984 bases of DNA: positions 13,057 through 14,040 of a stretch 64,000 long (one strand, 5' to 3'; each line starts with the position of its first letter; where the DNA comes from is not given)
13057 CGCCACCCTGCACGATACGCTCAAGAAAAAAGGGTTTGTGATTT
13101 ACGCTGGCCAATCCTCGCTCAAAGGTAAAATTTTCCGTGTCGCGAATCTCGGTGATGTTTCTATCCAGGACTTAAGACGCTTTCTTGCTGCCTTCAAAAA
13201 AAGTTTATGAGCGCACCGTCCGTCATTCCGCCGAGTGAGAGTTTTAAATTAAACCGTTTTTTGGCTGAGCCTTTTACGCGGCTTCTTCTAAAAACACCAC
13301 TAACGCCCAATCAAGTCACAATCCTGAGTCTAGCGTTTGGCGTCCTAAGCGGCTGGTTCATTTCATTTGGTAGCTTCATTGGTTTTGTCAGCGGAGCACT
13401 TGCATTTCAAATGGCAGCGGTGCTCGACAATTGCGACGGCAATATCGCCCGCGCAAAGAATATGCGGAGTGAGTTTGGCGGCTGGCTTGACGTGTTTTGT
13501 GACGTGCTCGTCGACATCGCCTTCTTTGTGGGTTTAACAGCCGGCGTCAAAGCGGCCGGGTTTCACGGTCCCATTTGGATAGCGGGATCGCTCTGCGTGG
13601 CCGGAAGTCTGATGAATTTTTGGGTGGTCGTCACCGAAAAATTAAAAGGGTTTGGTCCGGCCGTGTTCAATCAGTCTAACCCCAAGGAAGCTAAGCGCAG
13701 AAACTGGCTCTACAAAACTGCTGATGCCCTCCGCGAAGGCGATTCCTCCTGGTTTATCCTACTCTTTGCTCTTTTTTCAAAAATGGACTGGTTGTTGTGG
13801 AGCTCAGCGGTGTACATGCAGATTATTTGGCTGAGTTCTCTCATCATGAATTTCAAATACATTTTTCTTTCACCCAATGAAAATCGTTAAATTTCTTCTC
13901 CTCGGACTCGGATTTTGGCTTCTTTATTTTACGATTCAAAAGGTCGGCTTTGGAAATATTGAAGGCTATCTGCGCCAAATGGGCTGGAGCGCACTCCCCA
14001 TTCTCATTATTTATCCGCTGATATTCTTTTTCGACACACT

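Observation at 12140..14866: PhnW-like aminotransferase, CDP-alcohol phosphatidyltransferase and flippase-like protein: possible unusual head-group (phosphono- or amino-lipid) module convergent on the lipid operon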

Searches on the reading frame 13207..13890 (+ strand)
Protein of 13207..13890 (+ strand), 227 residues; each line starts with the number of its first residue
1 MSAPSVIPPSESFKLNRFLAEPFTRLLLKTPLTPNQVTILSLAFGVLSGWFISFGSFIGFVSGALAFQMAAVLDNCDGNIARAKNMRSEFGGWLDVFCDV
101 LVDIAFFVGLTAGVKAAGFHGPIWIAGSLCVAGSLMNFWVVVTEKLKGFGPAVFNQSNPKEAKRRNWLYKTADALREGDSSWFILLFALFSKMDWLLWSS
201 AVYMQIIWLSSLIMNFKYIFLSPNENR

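Call 4: search_protein_families(library=pfam, proteins=[window:13207-13890:+])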
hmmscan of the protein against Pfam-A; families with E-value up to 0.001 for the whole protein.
window:13207-13890:+ (227 aa): 1 family
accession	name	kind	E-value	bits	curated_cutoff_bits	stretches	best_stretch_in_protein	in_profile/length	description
PF01066.26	CDP-OH_P_transf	-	1.8e-11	45.1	22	1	33-142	3-108/152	CDP-alcohol phosphatidyltransferase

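Call 5: search_protein_families(library=ncbifam, proteins=[window:13207-13890:+], max_evalue=0.01)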
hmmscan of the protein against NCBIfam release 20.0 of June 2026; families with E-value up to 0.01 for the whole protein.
window:13207-13890:+ (227 aa): 8 families
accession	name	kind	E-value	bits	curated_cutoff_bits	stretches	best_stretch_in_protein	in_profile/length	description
NF041135.1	IPPtranDIPPsyn_Thcocales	equivalog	4.4e-21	75.4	580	1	14-208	233-409/419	bifunctional L-myo-inositol-1-phosphate cytidylyltransferase/CDP-L-myo-inositol myo-inositolphosphotransferase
NF040950.1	archin_ph_syn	equivalog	1.3e-18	67.5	180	1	20-131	12-123/191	archaetidylinositol phosphate synthase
NF045883.1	PIPSynth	equivalog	1.1e-14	54.6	170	1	19-120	10-110/197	phosphatidylinositol phosphate synthase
NF052561.1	PIPSynBT1523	equivalog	1.4e-07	31.5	350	1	20-137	13-136/232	hypothetical protein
TIGR00560.1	pgsA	equivalog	4.4e-06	27.3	109.1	1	33-112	3-85/183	CDP-diacylglycerol--glycerol-3-phosphate 3-phosphatidyltransferase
TIGR00473.1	pssA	equivalog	0.0001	22.5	107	1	38-101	1-61/153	CDP-diacylglycerol--serine O-phosphatidyltransferase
NF053678.1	ClpnSynClsA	equivalog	0.00027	21.2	240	1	65-151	35-115/180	cardiolipin synthase ClsA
NF008090.0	PRK10832.1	equivalog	0.00082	19.5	304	1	61-107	33-80/182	CDP-diacylglycerol--glycerol-3-phosphate 3-phosphatidyltransferase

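Call 10: find_encoding_contigs(protein=window:13207-13890:+, flank=10000, max_places=6)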
Protein window:13207-13890:+ (227 aa): no gene with exactly this product is on record in the collection.

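Call 11: find_homologous_proteins(query=window:13207-13890:+)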
Query window:13207-13890:+ (227 aa): 93 proteins with E <= 0.001 among 671 candidates.
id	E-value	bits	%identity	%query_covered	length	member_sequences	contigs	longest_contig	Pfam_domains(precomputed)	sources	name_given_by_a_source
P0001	9.7e-148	508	100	100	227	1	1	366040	PF01066.27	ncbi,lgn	-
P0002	3.3e-83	297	59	96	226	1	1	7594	PF01066.27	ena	-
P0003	2.8e-81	291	59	93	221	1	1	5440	PF01066.27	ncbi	-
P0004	2.5e-80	288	62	90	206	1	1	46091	PF01066.27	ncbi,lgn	-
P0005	1.0e-79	286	59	92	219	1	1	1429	PF01066.27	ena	-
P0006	1.4e-77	279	57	96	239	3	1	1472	PF01066.27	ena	-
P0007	3.5e-77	277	58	94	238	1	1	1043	PF01066.27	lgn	-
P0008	5.7e-77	277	59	91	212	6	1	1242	PF01066.27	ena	-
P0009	1.4e-75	272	59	91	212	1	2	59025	PF01066.27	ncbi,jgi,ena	-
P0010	1.5e-75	272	57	96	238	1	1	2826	PF01066.27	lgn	-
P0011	2.5e-75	271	60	91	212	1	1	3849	PF01066.27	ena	-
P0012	3.3e-75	271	55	96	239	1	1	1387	PF01066.27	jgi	jgi:phosphatidylglycerophosphate synthase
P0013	1.1e-74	269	54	97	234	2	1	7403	PF01066.27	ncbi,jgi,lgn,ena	-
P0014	1.5e-74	269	59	91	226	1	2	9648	PF01066.27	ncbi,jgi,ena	-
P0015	1.6e-74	269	53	97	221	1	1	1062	PF01066.27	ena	-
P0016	3.4e-74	268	52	98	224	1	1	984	PF01066.27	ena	-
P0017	1.5e-73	265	52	97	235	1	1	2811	PF01066.27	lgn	-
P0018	1.7e-73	265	54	98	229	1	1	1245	PF01066.27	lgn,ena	-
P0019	2.1e-73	265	54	97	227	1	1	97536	PF01066.27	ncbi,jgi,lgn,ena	-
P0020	3.7e-73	264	54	94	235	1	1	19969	PF01066.27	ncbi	ncbi:MAG: CDP-alcohol phosphatidyltransferase family protein [Candidatus Omnitrophota bacterium]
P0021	1.6e-72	262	58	91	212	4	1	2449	PF01066.27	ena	-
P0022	2.6e-72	261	56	93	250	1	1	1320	PF01066.27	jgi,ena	-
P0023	4.9e-72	260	54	95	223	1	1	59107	PF01066.27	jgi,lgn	jgi:phosphatidylglycerophosphate synthase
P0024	1.2e-71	259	52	98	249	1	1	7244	PF01066.27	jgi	jgi:phosphatidylglycerophosphate synthase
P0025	3.3e-71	258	52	93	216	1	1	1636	PF01066.27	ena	-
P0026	8.6e-71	256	55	92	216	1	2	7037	PF01066.27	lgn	-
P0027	3.4e-70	254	50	93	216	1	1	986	PF01066.27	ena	-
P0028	4.5e-70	254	53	95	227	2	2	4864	PF01066.27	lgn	-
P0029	6.5e-70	254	52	94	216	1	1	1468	PF01066.27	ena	-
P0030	1.1e-69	253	51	92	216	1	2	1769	PF01066.27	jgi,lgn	jgi:phosphatidylglycerophosphate synthase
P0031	1.6e-69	252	53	96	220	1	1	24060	PF01066.27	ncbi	-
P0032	2.1e-69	252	52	96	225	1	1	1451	PF01066.27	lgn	-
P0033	2.2e-69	252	54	96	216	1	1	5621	PF01066.27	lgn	-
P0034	6.3e-69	250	50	95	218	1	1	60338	PF01066.27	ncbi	-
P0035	1.4e-68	249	54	91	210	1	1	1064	PF01066.27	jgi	jgi:phosphatidylglycerophosphate synthase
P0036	7.6e-68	247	51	93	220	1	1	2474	PF01066.27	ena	-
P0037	1.8e-67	245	54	82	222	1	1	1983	PF01066.27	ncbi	-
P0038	2.5e-67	245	52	94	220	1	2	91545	PF01066.27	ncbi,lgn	-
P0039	2.5e-67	245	50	95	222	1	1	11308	PF01066.27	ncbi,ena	-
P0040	5.8e-67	244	51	95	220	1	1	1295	PF01066.27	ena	-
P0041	7.3e-67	244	51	94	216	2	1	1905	PF01066.27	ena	-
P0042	8.9e-67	243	49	93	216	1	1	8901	PF01066.27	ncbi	-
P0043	9.2e-67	243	59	81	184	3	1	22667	PF01066.27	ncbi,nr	ncbi:MAG: hypothetical protein A3C47_00150 [Omnitrophica bacterium RIFCSPHIGHO2_02_FULL_51_18]|nr:MA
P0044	2.1e-66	242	51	96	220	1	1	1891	PF01066.27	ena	-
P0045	2.5e-66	242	50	93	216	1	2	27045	PF01066.27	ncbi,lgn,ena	-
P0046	5.7e-66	241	52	92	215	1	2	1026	PF01066.27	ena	-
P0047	6.2e-66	240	49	93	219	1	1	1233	PF01066.27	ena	-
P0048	1.0e-65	240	50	93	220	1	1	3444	PF01066.27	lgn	-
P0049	1.8e-65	239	51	96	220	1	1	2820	PF01066.27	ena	-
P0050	4.2e-65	238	50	92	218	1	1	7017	PF01066.27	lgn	-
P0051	4.5e-65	238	51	92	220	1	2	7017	PF01066.27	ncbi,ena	-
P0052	6.3e-65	237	49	91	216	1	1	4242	PF01066.27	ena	-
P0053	6.9e-65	237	47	96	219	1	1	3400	PF01066.27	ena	-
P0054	7.1e-65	237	50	93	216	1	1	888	PF01066.27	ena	-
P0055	1.0e-64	236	50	93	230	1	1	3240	PF01066.27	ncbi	-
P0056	1.8e-64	236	48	92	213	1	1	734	PF01066.27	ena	-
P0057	4.5e-64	234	50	96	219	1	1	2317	PF01066.27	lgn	-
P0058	5.3e-64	234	50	93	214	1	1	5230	PF01066.27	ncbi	-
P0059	5.9e-64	234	47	93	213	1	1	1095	PF01066.27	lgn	-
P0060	6.0e-64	234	48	92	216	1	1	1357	PF01066.27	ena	-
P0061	6.4e-64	234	48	95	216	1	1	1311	PF01066.27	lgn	-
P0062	7.3e-64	234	49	96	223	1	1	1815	PF01066.27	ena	-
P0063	1.8e-63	232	50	94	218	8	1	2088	PF01066.27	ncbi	-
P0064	2.1e-63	232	48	94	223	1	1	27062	PF01066.27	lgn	-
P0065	5.2e-63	231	50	93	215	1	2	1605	PF01066.27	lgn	-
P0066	9.6e-63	230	49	92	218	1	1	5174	PF01066.27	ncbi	-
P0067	5.2e-62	228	49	96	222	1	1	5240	PF01066.27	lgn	-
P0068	7.0e-62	227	48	92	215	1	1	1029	PF01066.27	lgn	-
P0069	9.3e-62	227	48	95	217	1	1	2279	PF01066.27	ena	-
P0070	6.1e-61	224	48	91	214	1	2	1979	PF01066.27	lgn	-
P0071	8.5e-61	224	46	92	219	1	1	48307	PF01066.27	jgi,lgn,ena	-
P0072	1.3e-60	223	46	93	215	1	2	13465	PF01066.27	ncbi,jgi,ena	-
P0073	5.5e-60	221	48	95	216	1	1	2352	PF01066.27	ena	-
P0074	1.5e-59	220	46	95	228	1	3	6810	PF01066.27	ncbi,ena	-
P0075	2.1e-59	219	48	90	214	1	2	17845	PF01066.27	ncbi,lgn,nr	ncbi:MAG: CDP-alcohol phosphatidyltransferase family protein [Candidatus Omnitrophica bacterium]|nr:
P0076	2.6e-59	219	44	93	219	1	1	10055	PF01066.27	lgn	-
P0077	9.0e-59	217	49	92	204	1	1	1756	PF01066.27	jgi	jgi:phosphatidylglycerophosphate synthase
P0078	1.5e-56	210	46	92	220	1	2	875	PF01066.27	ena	-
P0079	8.6e-56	207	44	96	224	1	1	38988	PF01066.27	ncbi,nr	ncbi:MAG: CDP-alcohol phosphatidyltransferase family protein [Candidatus Omnitrophica bacterium]|nr:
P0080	1.0e-55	207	49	92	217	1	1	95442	PF01066.27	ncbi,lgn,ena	-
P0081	2.1e-55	206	45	93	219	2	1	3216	PF01066.27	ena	-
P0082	3.2e-55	205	47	92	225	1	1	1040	PF01066.27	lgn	-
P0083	6.5e-54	201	47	92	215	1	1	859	PF01066.27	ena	-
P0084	2.4e-53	199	47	93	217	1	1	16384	PF01066.27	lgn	-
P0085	3.4e-52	196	46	83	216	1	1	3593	PF01066.27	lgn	-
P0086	4.5e-43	166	48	67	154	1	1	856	PF01066.27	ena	-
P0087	1.3e-16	79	31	89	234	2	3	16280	PF01066.27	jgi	jgi:phosphatidylglycerophosphate synthase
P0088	7.0e-12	64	44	39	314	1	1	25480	PF01066.27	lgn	-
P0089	1.5e-10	59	41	40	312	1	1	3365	PF01066.27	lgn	-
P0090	3.1e-10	58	31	55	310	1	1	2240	PF01066.27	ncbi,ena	-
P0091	3.3e-9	55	43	41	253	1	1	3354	PF01066.27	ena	-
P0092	1.8e-8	52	39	42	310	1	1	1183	PF01066.27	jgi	jgi:phosphatidylglycerophosphate synthase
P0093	7.1e-5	41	34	41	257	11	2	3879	PF01066.27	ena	-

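Call 12: find_encoding_contigs(protein=P0001, flank=10000, max_places=3)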
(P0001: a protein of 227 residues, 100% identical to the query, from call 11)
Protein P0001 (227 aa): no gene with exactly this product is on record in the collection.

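Call 13: find_encoding_contigs(protein=P0019, flank=10000, max_places=3)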
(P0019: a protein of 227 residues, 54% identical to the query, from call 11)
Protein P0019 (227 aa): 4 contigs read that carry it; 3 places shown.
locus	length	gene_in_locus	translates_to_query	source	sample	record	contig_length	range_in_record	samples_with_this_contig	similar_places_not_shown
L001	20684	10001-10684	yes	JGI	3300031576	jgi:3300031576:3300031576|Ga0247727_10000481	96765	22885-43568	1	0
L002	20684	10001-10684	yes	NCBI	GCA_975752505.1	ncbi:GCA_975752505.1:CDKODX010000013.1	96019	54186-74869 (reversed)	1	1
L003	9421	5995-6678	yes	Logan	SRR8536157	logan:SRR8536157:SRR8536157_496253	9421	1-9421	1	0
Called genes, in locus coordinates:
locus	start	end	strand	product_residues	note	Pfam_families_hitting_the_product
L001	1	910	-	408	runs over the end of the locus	PF07969:Amidohydro_3 (weak), PF01979:Amidohydro_1, PF12890:DHOase, PF07969:Amidohydro_3 (weak)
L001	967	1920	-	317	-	PF02729:OTCace_N, PF00185:OTCace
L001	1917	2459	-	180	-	PF00156:Pribosyltran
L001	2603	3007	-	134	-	PF09643:YopX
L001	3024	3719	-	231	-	PF00590:TP_methylase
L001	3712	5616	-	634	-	PF13230:GATase_4 (weak), PF13522:GATase_6, PF13537:GATase_7, PF01380:SIS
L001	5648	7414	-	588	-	PF05170:AsmA, PF05359:DUF748, PF13116:YhdP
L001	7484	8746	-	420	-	PF18911:PKD_4, PF00801:PKD, PF21027:Sde0182_C (faint), PF22352:K319L-like_PKD (faint), PF18911:PKD_4, PF00801:PKD, PF18911:PKD_4, PF00801:PKD, +1 more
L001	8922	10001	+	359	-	PF00266:Aminotran_5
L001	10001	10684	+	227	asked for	PF01066:CDP-OH_P_transf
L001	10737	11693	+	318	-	PF03706:LPG_synthase_TM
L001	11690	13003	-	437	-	PF00501:AMP-binding, PF14535:AMP-binding_C_2 (weak)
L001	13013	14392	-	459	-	PF00202:Aminotran_3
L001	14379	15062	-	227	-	PF00702:Hydrolase, PF06888:Put_Phosphatase, PF12710:HAD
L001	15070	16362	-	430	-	PF00109:ketoacyl-synt, PF00108:Thiolase_N (faint), PF02801:Ketoacyl-synt_C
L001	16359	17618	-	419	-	PF00109:ketoacyl-synt, PF02801:Ketoacyl-synt_C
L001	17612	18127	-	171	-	PF07977:FabA, PF22818:ApeI-like (weak)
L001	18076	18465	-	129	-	PF01648:ACPS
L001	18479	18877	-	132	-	PF00550:PP-binding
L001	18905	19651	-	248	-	PF00106:adh_short, PF08659:KR, PF23441:SDR (weak), PF13561:adh_short_C2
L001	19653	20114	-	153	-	PF07977:FabA, PF22818:ApeI-like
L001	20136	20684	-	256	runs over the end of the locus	PF00132:Hexapep (weak)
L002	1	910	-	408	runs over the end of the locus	PF07969:Amidohydro_3 (weak), PF01979:Amidohydro_1, PF12890:DHOase, PF07969:Amidohydro_3 (weak)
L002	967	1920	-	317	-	PF02729:OTCace_N, PF00185:OTCace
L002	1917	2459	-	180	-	PF00156:Pribosyltran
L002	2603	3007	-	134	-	PF09643:YopX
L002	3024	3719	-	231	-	PF00590:TP_methylase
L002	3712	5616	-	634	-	PF13230:GATase_4 (weak), PF13522:GATase_6, PF13537:GATase_7, PF01380:SIS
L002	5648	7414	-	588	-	PF05170:AsmA, PF05359:DUF748, PF13116:YhdP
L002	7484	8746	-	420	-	PF18911:PKD_4, PF00801:PKD, PF21027:Sde0182_C (faint), PF22352:K319L-like_PKD (faint), PF18911:PKD_4, PF00801:PKD, PF18911:PKD_4, PF00801:PKD, +1 more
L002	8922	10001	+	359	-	PF00266:Aminotran_5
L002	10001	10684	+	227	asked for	PF01066:CDP-OH_P_transf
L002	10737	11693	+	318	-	PF03706:LPG_synthase_TM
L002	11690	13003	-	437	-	PF00501:AMP-binding, PF14535:AMP-binding_C_2 (weak)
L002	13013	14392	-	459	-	PF00202:Aminotran_3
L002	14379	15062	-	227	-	PF00702:Hydrolase, PF06888:Put_Phosphatase, PF12710:HAD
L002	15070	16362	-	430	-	PF00109:ketoacyl-synt, PF00108:Thiolase_N (faint), PF02801:Ketoacyl-synt_C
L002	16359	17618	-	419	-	PF00109:ketoacyl-synt, PF02801:Ketoacyl-synt_C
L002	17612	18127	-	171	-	PF07977:FabA, PF22818:ApeI-like (weak)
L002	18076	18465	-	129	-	PF01648:ACPS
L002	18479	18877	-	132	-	PF00550:PP-binding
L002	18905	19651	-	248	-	PF00106:adh_short, PF08659:KR, PF23441:SDR (weak), PF13561:adh_short_C2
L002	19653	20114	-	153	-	PF07977:FabA, PF22818:ApeI-like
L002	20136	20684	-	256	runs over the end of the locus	PF00132:Hexapep (weak)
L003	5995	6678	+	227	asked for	PF01066:CDP-OH_P_transf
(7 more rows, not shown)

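Call 24: find_encoding_contigs(protein=P0033, flank=10000, max_places=3)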
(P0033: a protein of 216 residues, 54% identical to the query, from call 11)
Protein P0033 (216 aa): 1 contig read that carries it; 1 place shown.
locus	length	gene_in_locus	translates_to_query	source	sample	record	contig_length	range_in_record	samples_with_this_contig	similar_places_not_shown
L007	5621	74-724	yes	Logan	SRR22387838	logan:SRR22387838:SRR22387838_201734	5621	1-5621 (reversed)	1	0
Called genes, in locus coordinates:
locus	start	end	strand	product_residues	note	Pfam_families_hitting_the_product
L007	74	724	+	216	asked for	PF01066:CDP-OH_P_transf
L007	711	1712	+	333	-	PF03706:LPG_synthase_TM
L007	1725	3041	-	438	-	PF14535:AMP-binding_C_2 (weak)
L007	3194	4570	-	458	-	PF00202:Aminotran_3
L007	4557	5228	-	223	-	PF00702:Hydrolase (weak), PF06888:Put_Phosphatase (faint), PF12710:HAD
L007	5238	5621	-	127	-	?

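Call 35: search_solved_structures(query=window:13207-13887:+, max_evalue=0.01, show_alignments=3)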
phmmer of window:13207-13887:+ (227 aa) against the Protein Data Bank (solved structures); distinct sequences matched with E-value up to 0.01: 5.
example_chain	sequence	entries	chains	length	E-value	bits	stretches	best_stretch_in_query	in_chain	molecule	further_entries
4o6m_A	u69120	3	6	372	2.6e-15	60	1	14-138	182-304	AF2299, a CDP-alcohol phosphotransferase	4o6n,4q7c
4mnd_A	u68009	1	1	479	3.5e-09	40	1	13-210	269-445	CTP L-myo-inositol-1-phosphate cytidylyltransferase/CDP-L-myo-inositol myo-inositolphospho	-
6h53_A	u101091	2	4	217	2.1e-07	34.1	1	19-140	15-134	CDP-diacylglycerol--inositol 3-phosphatidyltransferase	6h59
6h5a_A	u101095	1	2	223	2.3e-07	34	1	19-140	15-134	CDP-diacylglycerol--inositol 3-phosphatidyltransferase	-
6wm5_A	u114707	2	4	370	5.7e-06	29.5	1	19-134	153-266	AfCTD-Phosphatidylinositol-phosphate synthase (PIPS) fusion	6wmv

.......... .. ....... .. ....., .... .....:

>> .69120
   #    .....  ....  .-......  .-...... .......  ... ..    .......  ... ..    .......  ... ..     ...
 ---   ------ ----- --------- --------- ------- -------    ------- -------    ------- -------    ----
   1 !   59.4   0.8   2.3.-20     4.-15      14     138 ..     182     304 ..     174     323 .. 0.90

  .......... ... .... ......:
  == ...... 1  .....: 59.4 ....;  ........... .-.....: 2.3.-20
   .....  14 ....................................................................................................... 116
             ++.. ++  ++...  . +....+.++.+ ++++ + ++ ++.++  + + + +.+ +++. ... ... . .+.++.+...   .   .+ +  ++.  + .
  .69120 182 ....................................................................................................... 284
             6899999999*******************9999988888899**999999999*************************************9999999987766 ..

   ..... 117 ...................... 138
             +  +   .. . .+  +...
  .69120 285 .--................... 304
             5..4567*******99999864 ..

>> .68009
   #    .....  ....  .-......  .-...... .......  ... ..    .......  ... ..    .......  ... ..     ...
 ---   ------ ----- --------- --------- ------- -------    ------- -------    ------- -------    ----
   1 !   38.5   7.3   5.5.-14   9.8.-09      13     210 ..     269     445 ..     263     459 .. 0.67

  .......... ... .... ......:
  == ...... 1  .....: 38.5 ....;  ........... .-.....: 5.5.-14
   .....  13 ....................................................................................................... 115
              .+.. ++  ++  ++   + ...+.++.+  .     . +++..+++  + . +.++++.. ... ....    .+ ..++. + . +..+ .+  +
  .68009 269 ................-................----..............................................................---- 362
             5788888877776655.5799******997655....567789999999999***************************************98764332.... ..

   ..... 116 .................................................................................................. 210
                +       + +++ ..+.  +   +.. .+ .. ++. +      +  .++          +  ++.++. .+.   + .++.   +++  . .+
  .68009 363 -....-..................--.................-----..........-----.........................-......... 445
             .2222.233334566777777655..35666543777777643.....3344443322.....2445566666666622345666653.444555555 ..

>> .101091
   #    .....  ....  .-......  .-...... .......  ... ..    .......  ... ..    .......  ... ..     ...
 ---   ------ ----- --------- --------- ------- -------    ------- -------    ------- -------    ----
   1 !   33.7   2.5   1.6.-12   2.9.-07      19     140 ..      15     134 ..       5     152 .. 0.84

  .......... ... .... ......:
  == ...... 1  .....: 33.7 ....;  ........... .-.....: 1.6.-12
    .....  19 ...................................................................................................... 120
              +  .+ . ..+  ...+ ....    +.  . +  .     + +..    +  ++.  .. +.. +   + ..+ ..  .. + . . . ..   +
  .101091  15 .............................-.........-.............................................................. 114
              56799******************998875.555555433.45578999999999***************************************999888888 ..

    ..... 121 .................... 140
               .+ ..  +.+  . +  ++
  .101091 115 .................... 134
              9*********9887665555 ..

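Call 58: find_encoding_contigs(protein=P0079, flank=10000, max_places=2)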
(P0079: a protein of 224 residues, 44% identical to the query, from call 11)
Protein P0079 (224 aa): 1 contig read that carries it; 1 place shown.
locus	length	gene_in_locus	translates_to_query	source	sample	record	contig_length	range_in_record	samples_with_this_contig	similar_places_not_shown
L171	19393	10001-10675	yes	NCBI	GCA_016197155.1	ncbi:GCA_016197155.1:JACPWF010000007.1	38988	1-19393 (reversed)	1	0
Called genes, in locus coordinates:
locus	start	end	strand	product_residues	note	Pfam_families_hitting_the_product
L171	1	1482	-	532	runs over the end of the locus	PF05226:CHASE2, PF00990:GGDEF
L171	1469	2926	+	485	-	PF13372:Alginate_exp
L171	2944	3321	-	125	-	-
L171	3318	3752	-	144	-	-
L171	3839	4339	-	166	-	PF05991:NYN_YacP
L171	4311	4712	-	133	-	PF09643:YopX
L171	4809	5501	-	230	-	PF00590:TP_methylase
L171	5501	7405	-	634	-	PF13522:GATase_6, PF13537:GATase_7, PF01380:SIS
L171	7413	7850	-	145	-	PF01850:PIN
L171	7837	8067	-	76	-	PF02604:PhdYeFM_antitox (weak)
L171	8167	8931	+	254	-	PF02673:BacA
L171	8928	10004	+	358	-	PF00266:Aminotran_5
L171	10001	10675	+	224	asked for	PF01066:CDP-OH_P_transf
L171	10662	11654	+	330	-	PF03706:LPG_synthase_TM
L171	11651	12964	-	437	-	PF00501:AMP-binding, PF14535:AMP-binding_C_2 (faint)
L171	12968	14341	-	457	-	PF00202:Aminotran_3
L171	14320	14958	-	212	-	PF00702:Hydrolase, PF06888:Put_Phosphatase, PF12710:HAD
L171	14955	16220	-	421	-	PF00109:ketoacyl-synt, PF02801:Ketoacyl-synt_C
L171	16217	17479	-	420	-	PF00109:ketoacyl-synt, PF02801:Ketoacyl-synt_C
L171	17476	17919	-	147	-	PF07977:FabA, PF22818:ApeI-like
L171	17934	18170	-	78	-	-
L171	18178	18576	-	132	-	PF00550:PP-binding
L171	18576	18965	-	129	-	PF07977:FabA, PF22818:ApeI-like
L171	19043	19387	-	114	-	PF00132:Hexapep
